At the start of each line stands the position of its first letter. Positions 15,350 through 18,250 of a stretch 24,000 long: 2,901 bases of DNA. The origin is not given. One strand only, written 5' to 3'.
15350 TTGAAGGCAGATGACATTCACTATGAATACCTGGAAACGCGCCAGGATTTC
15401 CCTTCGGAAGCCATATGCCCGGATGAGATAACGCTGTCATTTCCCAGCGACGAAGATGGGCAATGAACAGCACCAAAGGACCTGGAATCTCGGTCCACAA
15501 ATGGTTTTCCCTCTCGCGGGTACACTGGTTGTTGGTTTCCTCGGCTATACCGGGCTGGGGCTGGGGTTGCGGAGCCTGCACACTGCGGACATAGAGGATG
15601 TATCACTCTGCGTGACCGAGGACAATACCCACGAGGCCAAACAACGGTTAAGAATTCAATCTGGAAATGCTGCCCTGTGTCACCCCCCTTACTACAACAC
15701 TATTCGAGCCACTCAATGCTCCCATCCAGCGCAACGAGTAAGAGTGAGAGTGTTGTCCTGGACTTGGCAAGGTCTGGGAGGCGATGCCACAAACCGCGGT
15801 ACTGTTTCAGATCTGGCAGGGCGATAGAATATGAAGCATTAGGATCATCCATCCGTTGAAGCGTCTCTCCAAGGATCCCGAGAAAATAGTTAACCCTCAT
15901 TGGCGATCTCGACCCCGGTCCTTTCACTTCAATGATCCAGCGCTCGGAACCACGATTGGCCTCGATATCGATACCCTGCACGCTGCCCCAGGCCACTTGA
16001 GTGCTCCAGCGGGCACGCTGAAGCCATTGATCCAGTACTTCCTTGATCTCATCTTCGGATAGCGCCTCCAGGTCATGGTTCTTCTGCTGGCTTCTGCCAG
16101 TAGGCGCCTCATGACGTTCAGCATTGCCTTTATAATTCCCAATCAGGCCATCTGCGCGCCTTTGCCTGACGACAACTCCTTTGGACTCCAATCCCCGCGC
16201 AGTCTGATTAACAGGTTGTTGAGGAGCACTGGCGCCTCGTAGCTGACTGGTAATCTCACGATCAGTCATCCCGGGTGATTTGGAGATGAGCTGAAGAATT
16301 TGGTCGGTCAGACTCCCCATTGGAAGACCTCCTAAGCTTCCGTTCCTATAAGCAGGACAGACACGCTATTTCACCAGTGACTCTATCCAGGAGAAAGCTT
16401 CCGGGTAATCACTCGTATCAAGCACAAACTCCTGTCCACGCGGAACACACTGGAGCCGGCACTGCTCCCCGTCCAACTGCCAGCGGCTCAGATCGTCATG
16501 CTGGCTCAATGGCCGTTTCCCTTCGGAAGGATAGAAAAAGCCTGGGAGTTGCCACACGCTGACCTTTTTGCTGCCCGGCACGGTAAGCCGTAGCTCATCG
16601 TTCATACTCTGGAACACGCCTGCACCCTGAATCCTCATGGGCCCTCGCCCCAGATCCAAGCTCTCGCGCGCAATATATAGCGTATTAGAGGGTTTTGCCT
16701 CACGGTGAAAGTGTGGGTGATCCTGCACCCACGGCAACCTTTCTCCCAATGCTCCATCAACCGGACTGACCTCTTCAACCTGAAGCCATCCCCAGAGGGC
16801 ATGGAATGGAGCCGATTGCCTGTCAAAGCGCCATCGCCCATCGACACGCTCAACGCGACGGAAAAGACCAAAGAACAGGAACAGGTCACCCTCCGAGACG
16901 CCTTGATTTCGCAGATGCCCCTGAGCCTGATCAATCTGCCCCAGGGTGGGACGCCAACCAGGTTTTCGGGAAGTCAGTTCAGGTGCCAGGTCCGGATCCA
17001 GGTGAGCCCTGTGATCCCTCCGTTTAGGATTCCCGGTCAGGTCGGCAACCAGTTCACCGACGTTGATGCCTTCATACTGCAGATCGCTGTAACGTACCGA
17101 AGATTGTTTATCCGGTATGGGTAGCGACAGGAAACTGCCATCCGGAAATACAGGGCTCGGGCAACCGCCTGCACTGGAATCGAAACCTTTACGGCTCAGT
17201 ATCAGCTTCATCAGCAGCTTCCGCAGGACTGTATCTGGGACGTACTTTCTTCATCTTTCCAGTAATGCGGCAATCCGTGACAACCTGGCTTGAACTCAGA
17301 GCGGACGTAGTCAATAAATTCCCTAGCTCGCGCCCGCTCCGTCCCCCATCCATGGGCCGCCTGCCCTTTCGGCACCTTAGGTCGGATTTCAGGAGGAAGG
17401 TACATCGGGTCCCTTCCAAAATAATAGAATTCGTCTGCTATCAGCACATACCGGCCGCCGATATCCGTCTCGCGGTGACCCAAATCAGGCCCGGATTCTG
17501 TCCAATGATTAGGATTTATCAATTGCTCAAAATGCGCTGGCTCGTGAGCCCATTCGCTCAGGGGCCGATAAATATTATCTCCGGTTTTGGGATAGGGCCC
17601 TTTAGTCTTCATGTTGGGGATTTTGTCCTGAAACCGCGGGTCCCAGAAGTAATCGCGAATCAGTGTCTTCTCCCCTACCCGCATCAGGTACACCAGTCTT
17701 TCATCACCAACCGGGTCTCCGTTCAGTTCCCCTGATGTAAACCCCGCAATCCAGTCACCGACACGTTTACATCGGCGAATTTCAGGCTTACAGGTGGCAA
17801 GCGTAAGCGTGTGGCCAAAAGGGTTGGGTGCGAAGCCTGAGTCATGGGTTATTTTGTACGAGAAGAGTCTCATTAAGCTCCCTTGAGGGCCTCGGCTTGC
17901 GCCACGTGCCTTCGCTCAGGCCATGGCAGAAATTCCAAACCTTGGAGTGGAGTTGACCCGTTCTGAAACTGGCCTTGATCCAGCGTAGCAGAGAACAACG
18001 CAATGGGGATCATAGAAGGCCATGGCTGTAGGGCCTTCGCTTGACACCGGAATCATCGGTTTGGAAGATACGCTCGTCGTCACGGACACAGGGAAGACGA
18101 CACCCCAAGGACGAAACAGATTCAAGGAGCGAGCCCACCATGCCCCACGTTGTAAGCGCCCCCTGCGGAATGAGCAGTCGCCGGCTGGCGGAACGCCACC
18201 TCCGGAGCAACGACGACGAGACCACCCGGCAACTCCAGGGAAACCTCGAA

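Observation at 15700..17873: Three-gene cassette (Nmad2-like, Nmad3-like, wHTH-PD-(D/E)xK) with no experimentally known function: candidate novel modification/defence system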

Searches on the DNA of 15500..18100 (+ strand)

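Call 9: search_dna_similar(query=window:15500-18100:+, collection=ecoli_genomes, mode=near)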
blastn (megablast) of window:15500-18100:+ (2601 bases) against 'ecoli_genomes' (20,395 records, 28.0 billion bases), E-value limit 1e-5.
No match.

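Call 10: search_dna_similar(query=window:15500-18100:+, collection=plasmids, mode=near)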
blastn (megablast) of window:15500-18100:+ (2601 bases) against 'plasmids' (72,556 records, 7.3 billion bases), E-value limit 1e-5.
No match.
